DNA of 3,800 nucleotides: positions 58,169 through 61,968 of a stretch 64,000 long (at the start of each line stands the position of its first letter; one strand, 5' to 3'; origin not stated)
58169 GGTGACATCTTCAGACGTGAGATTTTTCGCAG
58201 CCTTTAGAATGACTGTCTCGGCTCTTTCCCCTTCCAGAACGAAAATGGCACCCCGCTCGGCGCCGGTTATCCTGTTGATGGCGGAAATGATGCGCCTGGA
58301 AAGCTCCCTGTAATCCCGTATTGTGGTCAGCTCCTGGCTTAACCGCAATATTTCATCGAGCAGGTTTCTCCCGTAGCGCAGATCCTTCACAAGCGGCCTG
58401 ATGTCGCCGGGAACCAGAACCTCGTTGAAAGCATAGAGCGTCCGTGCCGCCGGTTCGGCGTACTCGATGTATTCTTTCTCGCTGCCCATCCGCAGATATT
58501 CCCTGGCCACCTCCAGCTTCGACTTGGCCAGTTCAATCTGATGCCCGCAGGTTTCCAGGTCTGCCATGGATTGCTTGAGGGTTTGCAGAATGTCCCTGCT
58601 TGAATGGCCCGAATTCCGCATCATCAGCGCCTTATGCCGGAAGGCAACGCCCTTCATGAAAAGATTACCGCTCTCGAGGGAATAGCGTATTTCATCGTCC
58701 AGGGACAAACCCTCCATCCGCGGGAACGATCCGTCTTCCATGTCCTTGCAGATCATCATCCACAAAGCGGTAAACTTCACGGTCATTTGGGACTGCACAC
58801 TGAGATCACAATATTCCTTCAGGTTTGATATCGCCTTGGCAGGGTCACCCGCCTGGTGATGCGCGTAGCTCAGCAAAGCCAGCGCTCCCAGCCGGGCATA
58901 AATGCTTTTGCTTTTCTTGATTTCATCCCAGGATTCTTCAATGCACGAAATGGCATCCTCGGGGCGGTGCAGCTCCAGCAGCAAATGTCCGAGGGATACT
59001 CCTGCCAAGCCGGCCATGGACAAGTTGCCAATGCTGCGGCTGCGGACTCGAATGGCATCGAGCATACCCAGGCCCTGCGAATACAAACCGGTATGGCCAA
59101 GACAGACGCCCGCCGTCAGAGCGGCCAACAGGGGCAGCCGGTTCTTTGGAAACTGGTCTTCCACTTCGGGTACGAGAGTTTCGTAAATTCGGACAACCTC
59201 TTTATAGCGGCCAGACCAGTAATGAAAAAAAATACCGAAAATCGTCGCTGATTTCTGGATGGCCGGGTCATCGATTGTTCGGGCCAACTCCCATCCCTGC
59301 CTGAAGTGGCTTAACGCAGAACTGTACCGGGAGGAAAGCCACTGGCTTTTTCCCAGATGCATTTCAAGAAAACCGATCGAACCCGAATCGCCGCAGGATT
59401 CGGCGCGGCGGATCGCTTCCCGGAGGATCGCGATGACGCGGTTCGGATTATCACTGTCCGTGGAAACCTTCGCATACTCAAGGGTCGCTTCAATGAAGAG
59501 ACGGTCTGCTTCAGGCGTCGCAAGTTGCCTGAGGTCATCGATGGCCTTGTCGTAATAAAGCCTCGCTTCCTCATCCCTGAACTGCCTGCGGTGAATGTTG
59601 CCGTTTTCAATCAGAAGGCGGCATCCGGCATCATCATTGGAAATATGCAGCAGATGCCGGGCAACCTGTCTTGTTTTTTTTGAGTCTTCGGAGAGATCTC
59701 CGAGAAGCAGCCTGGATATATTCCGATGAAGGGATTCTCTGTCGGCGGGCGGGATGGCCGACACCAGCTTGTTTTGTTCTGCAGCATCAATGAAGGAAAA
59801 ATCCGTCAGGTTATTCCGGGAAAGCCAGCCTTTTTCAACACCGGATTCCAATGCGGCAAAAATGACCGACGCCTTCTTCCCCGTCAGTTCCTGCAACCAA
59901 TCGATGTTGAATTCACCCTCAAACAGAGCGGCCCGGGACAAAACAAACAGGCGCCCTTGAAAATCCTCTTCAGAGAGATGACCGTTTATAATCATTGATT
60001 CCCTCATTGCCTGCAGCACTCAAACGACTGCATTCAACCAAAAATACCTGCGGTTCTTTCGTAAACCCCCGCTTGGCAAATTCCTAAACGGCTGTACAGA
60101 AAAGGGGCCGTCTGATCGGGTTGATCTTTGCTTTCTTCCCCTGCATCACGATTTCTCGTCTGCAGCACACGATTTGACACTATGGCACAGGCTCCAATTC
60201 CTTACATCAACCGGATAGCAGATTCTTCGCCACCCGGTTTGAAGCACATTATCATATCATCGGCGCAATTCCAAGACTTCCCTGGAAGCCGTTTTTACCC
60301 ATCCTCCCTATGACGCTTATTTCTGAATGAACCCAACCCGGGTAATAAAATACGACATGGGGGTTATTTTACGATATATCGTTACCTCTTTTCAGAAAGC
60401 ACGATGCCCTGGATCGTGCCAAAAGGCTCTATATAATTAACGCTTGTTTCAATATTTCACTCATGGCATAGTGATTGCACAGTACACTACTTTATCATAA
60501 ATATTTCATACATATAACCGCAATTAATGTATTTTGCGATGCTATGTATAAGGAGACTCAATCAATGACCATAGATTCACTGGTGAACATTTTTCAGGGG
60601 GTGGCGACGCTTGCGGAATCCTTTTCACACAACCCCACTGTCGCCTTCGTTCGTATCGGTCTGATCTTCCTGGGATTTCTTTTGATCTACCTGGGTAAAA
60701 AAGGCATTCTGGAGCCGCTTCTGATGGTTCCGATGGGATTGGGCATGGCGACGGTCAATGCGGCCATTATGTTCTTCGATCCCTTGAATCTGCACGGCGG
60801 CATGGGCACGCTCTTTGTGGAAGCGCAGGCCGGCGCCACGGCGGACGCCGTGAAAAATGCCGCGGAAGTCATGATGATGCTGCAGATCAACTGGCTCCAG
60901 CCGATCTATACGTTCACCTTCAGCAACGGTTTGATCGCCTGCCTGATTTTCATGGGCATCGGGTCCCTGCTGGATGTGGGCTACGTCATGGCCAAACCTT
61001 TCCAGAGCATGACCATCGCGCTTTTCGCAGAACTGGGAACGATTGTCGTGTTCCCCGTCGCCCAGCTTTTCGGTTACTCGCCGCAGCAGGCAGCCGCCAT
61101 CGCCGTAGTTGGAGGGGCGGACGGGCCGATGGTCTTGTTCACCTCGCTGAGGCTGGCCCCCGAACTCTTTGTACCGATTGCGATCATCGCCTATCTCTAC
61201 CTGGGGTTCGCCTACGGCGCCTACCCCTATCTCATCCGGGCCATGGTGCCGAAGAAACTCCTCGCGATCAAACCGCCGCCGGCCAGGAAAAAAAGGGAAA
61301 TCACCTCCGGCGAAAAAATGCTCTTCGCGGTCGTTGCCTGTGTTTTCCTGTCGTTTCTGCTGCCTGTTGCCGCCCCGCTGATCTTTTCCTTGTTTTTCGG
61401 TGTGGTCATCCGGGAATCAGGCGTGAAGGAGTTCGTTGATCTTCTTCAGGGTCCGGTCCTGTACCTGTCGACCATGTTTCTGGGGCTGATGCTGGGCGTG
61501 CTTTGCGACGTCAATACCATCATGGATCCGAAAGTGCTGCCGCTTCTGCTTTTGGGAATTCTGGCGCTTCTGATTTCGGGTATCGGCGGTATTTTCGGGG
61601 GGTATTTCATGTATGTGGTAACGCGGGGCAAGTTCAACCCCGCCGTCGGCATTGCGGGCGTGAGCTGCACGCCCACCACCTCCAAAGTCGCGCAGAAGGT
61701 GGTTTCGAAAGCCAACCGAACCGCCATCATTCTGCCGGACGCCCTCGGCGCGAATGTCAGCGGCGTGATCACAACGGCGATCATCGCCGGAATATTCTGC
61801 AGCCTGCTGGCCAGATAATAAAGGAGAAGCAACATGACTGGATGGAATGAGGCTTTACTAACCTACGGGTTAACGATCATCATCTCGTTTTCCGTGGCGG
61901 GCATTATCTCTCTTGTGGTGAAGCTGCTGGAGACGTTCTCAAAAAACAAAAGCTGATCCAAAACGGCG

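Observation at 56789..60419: The identical 14-mer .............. sits at enhancer distance from both divergent sigma-54 promoters flanking the activator gene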

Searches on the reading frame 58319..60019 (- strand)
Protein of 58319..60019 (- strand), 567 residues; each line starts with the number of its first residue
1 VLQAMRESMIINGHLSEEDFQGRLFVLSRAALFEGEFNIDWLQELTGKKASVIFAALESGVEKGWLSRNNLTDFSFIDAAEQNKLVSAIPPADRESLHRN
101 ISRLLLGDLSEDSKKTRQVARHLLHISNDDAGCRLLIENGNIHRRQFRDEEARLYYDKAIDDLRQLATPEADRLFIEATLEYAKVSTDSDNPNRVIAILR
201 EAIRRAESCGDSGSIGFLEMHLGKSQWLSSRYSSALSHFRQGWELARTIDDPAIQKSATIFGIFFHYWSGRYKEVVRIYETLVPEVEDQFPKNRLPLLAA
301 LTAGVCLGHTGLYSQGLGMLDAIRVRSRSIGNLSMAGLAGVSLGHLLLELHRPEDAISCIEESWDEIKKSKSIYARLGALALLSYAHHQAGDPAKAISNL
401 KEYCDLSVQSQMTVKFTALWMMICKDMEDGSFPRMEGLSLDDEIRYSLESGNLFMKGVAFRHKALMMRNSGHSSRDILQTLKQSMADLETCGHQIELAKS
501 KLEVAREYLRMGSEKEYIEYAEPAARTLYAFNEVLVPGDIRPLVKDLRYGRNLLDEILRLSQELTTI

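Call 12: find_homologous_proteins(query=window:58319-60019:-)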
Query seq(567 aa) (567 aa): 6 proteins with E <= 0.001 among 8000 candidates.
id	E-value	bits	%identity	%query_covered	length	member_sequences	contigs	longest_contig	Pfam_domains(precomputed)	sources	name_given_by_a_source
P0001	3.4e-232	790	67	92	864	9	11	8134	PF02515.23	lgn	-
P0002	7.2e-114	399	46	79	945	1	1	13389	PF13185.13,PF00158.33,PF25601.2,PF01590.33,PF13424.13,PF13492.13,PF14532.13,PF07728.21,PF07719.24,PF13191.13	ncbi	ncbi:MAG: sigma 54-interacting transcriptional regulator [Thermodesulfobacteriota bacterium]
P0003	8.2e-109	383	47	69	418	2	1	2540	PF00515.35,PF13424.13,PF07719.24,PF13374.13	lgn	-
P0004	4.4e-91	324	38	78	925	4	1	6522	PF13185.13,PF13492.13,PF14532.13,PF07728.21,PF00158.33,PF07724.21,PF17874.8,PF25601.2,PF01590.33,PF02954.26,PF00515.35,PF13424.13,PF13181.13,PF07719.24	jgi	jgi:transcriptional regulator with GAF, ATPase, and Fis domain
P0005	6.8e-88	314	34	96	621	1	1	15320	PF13424.13,PF07719.24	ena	-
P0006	1.3e-76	276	38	66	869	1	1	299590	PF13185.13,PF00158.33,PF07724.21,PF25601.2,PF01590.33,PF13424.13,PF13492.13,PF14532.13,PF07728.21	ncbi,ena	-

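Call 13: find_encoding_contigs(protein=P0001, flank=8000, max_places=6)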
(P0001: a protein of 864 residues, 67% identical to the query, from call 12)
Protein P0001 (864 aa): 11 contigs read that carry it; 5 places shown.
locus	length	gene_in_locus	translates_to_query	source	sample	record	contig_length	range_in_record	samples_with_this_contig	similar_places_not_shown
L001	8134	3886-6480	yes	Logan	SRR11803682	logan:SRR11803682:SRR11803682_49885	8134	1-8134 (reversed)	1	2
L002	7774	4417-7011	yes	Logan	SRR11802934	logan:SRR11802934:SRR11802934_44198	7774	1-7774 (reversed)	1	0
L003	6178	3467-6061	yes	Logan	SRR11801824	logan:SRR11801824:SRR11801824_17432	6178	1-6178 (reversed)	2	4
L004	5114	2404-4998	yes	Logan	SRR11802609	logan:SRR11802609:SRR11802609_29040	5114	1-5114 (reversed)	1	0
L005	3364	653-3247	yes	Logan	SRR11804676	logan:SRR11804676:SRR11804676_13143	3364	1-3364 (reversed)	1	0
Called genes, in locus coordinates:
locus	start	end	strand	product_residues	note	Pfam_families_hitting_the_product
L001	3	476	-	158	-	?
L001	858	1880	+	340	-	PF00535:Glycos_transf_2, PF10111:Glyco_tranf_2_2 (weak), PF13641:Glyco_tranf_2_3 (weak)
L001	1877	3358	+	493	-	PF02366:PMT, PF13231:PMT_2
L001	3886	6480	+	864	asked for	PF02515:CoA_transf_3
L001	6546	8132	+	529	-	?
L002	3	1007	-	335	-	?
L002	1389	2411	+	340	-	PF00535:Glycos_transf_2, PF10111:Glyco_tranf_2_2 (weak), PF13641:Glyco_tranf_2_3 (weak)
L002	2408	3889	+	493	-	PF02366:PMT, PF13231:PMT_2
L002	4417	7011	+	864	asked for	PF02515:CoA_transf_3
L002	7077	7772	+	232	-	?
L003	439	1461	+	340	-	PF00535:Glycos_transf_2, PF10111:Glyco_tranf_2_2 (weak), PF13641:Glyco_tranf_2_3 (weak)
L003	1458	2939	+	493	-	PF02366:PMT, PF13231:PMT_2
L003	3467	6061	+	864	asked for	PF02515:CoA_transf_3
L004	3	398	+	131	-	?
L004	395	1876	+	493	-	PF02366:PMT, PF13231:PMT_2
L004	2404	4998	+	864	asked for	PF02515:CoA_transf_3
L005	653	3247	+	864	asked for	PF02515:CoA_transf_3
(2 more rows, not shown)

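Call 14: find_encoding_contigs(protein=P0002, flank=8000, max_places=3)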
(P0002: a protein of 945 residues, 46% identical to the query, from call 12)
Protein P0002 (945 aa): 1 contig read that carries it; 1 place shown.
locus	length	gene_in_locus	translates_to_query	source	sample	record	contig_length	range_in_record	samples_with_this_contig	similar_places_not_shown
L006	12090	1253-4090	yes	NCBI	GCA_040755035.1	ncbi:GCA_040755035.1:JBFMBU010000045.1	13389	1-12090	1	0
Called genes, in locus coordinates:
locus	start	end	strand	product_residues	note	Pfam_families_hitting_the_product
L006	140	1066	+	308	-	PF08279:HTH_11, PF13280:WYL, PF25583:WCX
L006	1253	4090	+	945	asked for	PF07719:TPR_2 (faint), PF01590:GAF, PF13185:GAF_2, PF13492:GAF_3 (weak), PF00158:Sigma54_activat, PF14532:Sigma54_activ_2, PF07728:AAA_5 (weak), PF25601:AAA_lid_14, +2 more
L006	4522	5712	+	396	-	PF12974:Phosphonate-bd (faint), PF16868:NMT1_3, PF09084:NMT1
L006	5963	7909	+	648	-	PF06808:DctM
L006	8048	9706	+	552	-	PF00501:AMP-binding, PF13193:AMP-binding_C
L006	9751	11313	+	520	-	PF01039:Carboxyl_trans, PF03255:ACCA (faint)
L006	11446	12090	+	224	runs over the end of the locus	PF07947:YhhN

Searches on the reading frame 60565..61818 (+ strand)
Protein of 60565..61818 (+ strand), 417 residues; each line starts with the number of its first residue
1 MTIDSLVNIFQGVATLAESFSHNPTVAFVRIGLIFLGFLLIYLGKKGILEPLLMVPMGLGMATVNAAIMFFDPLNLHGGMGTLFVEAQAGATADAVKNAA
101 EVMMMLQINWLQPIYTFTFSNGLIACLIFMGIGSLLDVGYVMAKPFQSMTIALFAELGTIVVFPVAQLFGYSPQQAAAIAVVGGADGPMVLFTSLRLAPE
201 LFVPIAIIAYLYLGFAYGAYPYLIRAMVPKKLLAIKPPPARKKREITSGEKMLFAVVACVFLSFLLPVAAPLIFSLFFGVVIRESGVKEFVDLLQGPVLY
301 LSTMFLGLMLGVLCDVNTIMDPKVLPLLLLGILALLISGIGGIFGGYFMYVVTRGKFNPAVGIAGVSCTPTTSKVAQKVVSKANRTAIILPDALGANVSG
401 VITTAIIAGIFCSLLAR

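Call 9: search_protein_families(library=pfam, proteins=[window:60565-61818:+])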
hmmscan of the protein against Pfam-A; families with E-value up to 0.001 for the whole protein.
window:60565-61818:+ (417 aa): 1 family
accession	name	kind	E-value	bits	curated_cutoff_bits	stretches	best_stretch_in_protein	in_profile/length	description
PF03977.18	OAD_beta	-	2.8e-104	349.4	31.6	1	31-414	3-348/349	Na+-transporting oxaloacetate decarboxylase beta subunit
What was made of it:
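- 60565..61956 (+): Na+-translocating carboxybiotin decarboxylase beta subunit (60565-61818) and a conserved 40-aa hydrophobic ORF (61834-61956). Pfam OAD_beta at 2.8e-104 (call 9).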

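Call 65: search_protein_families(library=ncbifam, proteins=[window:60565-61818:+], max_evalue=0.00001)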
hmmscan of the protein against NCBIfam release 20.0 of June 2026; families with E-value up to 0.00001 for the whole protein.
window:60565-61818:+ (417 aa): 5 families
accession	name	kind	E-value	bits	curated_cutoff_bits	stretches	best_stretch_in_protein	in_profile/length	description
TIGR03136.1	malonate_biotin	equivalog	1.5e-135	452.6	596.9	1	5-415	2-396/399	Na+-transporting malonate decarboxylase, carboxybiotin decarboxylase subunit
TIGR01109.1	Na_pump_decarbB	subfamily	1e-59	202.4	190.6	1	33-410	5-354/354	sodium ion-translocating decarboxylase subunit beta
NF012021.0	PRK15477.1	subfamily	4.9e-46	157.7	824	1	104-411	116-426/433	oxaloacetate decarboxylase subunit beta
NF012020.0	PRK15476.1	subfamily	2.6e-45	155.3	820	1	104-411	116-426/433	oxaloacetate decarboxylase subunit beta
NF012019.0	PRK15475.1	subfamily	3.1e-44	151.8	822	1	103-411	115-426/433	oxaloacetate decarboxylase subunit beta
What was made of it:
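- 60565..61956 (+): The best NCBIfam match is the malonate-decarboxylase-type beta subunit, below its cut-off (call 65).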

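Call 70: find_homologous_proteins(query=window:60565-61818:+, max_evalue=1e-100)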
Query window:60565-61818:+ (417 aa): 6159 proteins with E <= 1e-100 among 8000 candidates; the best 120 are listed.
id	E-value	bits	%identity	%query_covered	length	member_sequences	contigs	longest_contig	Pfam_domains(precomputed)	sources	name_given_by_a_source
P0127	8.7e-260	880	100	100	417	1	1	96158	PF03977.19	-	-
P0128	5.8e-259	877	99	100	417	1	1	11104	PF03977.19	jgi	jgi:oxaloacetate decarboxylase beta subunit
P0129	1.7e-258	876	99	100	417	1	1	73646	PF03977.19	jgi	jgi:oxaloacetate decarboxylase beta subunit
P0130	1.1e-257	873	98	100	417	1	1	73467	PF03977.19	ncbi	-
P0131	5.8e-243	825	93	100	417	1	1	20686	PF03977.19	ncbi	ncbi:MAG: sodium ion-translocating decarboxylase subunit beta [Smithellaceae bacterium]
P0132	1.8e-235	800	89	100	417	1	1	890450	PF03977.19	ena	-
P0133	1.1e-234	797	89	100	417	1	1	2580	PF03977.19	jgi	jgi:oxaloacetate decarboxylase beta subunit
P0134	8.2e-231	785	87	100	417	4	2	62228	PF03977.19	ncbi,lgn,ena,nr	ncbi:MAG: sodium ion-translocating decarboxylase subunit beta [Smithellaceae bacterium]|nr:sodium io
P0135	1.8e-230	783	87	100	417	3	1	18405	PF03977.19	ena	-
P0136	8.8e-230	781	87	100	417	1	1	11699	PF03977.19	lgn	-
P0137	1.0e-229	781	87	100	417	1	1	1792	PF03977.19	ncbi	-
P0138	1.4e-229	780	87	100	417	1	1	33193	PF03977.19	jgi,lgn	jgi:oxaloacetate decarboxylase beta subunit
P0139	3.0e-229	779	87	100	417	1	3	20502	PF03977.19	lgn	-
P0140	1.1e-228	778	88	100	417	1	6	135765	PF03977.19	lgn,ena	-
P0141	1.3e-228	777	87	100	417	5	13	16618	PF03977.19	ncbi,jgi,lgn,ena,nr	ncbi:MAG: sodium ion-translocating decarboxylase subunit beta [Smithellaceae bacterium]|jgi:sodium i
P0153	1.3e-226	771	86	100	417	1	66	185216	PF03977.19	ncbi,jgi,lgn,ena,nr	ncbi:MAG: sodium ion-translocating decarboxylase subunit beta [Smithellaceae bacterium]|jgi:carboxyb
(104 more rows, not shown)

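Call 71: find_encoding_contigs(protein=P0131, flank=6000, max_places=1)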
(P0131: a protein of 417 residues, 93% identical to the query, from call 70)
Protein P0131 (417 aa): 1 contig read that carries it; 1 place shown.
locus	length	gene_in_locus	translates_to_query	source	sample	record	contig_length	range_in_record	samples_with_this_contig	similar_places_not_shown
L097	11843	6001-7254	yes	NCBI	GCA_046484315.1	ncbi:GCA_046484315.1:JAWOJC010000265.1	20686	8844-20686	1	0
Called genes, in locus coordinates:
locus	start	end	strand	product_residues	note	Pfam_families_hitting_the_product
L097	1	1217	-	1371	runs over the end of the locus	PF00989:PAS, PF13426:PAS_9, PF00989:PAS, PF08448:PAS_4, PF13426:PAS_9, PF08447:PAS_3, PF00989:PAS, PF13426:PAS_9, +22 more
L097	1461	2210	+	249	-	PF01553:Acyltransferase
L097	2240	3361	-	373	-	PF02771:Acyl-CoA_dh_N, PF02770:Acyl-CoA_dh_M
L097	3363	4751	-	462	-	PF05762:VWA_CoxE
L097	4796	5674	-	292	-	PF00158:Sigma54_activat (faint), PF13191:AAA_16, PF00004:AAA, PF07724:AAA_2 (faint), PF07726:AAA_3 (faint), PF07728:AAA_5, PF13401:AAA_22 (weak)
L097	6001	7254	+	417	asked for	PF03977:OAD_beta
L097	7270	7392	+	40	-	-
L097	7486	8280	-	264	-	PF01590:GAF, PF13185:GAF_2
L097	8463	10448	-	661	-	PF01144:CoA_trans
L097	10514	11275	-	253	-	PF00106:adh_short, PF02719:Polysacc_synt_2 (weak), PF08659:KR, PF13561:adh_short_C2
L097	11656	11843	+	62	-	?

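Call 72: find_encoding_contigs(protein=P0132, flank=6000, max_places=1)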
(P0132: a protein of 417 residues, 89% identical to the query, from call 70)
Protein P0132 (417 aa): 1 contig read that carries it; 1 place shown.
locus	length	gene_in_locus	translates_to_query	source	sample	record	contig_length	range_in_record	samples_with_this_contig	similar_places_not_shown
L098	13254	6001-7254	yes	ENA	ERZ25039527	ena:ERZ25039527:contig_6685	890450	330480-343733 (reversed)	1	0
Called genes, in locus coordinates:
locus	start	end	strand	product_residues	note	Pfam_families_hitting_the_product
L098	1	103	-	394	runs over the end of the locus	PF00108:Thiolase_N, PF02803:Thiolase_C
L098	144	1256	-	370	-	PF00724:Oxidored_FMN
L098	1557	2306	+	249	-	PF01553:Acyltransferase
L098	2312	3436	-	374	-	PF02771:Acyl-CoA_dh_N, PF02770:Acyl-CoA_dh_M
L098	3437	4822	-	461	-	PF05762:VWA_CoxE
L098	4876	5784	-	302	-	PF13191:AAA_16, PF00004:AAA, PF07724:AAA_2 (weak), PF07726:AAA_3 (faint), PF07728:AAA_5, PF13401:AAA_22 (weak)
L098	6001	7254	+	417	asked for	PF03977:OAD_beta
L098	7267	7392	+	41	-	-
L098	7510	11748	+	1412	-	PF01326:PPDK_N, PF00391:PEP-utilizers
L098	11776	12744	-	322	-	PF08448:PAS_4 (weak), PF13426:PAS_9 (weak), PF08447:PAS_3, PF00990:GGDEF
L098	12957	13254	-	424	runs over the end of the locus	PF00044:Gp_dh_N, PF02800:Gp_dh_C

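Call 73: find_encoding_contigs(protein=P0134, flank=6000, max_places=1)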
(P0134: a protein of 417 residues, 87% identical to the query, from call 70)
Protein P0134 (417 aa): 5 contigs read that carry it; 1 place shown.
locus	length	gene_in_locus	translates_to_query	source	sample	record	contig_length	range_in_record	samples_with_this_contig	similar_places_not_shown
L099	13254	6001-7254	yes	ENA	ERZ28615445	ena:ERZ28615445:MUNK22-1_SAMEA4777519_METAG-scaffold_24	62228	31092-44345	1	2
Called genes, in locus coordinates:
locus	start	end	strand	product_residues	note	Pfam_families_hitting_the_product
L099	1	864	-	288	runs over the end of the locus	PF01731:Arylesterase (faint), PF01436:NHL (faint), PF08450:SGL, PF03088:Str_synth (weak)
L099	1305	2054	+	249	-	PF01553:Acyltransferase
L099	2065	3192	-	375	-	PF02771:Acyl-CoA_dh_N, PF02770:Acyl-CoA_dh_M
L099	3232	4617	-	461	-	PF05762:VWA_CoxE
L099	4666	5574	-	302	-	PF00158:Sigma54_activat (faint), PF13191:AAA_16, PF00004:AAA, PF07724:AAA_2 (faint), PF07726:AAA_3 (faint), PF07728:AAA_5, PF13401:AAA_22 (weak)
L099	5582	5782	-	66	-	-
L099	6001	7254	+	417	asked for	PF03977:OAD_beta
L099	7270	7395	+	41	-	-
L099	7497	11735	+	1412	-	PF01326:PPDK_N, PF00391:PEP-utilizers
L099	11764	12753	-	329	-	PF08447:PAS_3, PF00990:GGDEF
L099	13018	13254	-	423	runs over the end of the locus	PF00044:Gp_dh_N, PF02800:Gp_dh_C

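Call 74: find_encoding_contigs(protein=P0153, flank=6000, max_places=1)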
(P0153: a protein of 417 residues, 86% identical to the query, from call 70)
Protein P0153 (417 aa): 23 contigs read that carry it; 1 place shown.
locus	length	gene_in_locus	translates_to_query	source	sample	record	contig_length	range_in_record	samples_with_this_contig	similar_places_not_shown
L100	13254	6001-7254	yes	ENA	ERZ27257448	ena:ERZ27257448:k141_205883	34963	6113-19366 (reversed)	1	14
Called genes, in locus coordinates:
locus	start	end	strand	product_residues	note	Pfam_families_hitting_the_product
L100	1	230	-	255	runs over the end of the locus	PF00378:ECH_1, PF16113:ECH_2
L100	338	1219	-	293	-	PF24684:Vgb_lyase (faint), PF01436:NHL (faint), PF08450:SGL, PF01731:Arylesterase (weak), PF03088:Str_synth (weak)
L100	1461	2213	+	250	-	PF01553:Acyltransferase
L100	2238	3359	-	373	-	PF02771:Acyl-CoA_dh_N, PF02770:Acyl-CoA_dh_M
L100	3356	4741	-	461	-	PF05762:VWA_CoxE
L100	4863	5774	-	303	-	PF00158:Sigma54_activat (faint), PF13191:AAA_16, PF00004:AAA, PF07724:AAA_2 (faint), PF07726:AAA_3 (faint), PF07728:AAA_5, PF13401:AAA_22 (faint)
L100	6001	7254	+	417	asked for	PF03977:OAD_beta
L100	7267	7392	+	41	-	-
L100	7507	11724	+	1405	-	PF01326:PPDK_N, PF00391:PEP-utilizers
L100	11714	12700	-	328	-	PF13188:PAS_8 (weak), PF08447:PAS_3, PF00990:GGDEF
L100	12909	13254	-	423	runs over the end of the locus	PF00044:Gp_dh_N, PF02800:Gp_dh_C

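Call 76: find_encoding_contigs(protein=P0130, flank=10000, max_places=1)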
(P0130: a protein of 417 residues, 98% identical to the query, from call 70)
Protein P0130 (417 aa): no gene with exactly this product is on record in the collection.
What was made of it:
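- Tried and rejected: One look-up (P0130) returned nothing (call 76).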

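Call 77: find_encoding_contigs(protein=P0129, flank=10000, max_places=1)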
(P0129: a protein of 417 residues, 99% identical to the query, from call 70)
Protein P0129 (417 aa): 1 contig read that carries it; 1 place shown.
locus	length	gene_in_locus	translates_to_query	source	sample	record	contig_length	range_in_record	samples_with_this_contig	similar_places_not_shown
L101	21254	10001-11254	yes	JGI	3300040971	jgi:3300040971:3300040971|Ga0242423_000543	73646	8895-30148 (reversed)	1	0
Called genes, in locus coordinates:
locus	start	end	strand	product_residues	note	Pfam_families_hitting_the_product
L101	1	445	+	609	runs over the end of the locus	PF02770:Acyl-CoA_dh_M, PF00441:Acyl-CoA_dh_1, PF12806:Acyl-CoA_dh_C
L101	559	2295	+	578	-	PF00501:AMP-binding, PF13193:AMP-binding_C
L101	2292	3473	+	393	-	PF00108:Thiolase_N, PF00109:ketoacyl-synt (faint), PF02803:Thiolase_C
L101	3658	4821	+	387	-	PF02771:Acyl-CoA_dh_N, PF02770:Acyl-CoA_dh_M, PF00441:Acyl-CoA_dh_1, PF08028:Acyl-CoA_dh_2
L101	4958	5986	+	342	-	PF16868:NMT1_3, PF12974:Phosphonate-bd, PF09084:NMT1 (faint)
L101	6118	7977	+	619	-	PF06808:DctM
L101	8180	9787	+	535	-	PF00501:AMP-binding, PF13193:AMP-binding_C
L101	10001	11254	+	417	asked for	PF03977:OAD_beta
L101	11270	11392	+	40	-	-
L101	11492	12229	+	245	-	PF00106:adh_short, PF08659:KR, PF23441:SDR (weak), PF13561:adh_short_C2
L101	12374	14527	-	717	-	PF11339:DUF3141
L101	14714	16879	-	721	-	PF08448:PAS_4 (faint), PF00989:PAS (faint), PF13426:PAS_9, PF00512:HisKA, PF02518:HATPase_c, PF00072:Response_reg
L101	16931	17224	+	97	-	-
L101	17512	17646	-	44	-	-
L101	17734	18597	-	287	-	PF01734:Patatin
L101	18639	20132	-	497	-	PF00270:DEAD, PF04851:ResIII, PF00271:Helicase_C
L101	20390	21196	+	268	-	PF01145:Band_7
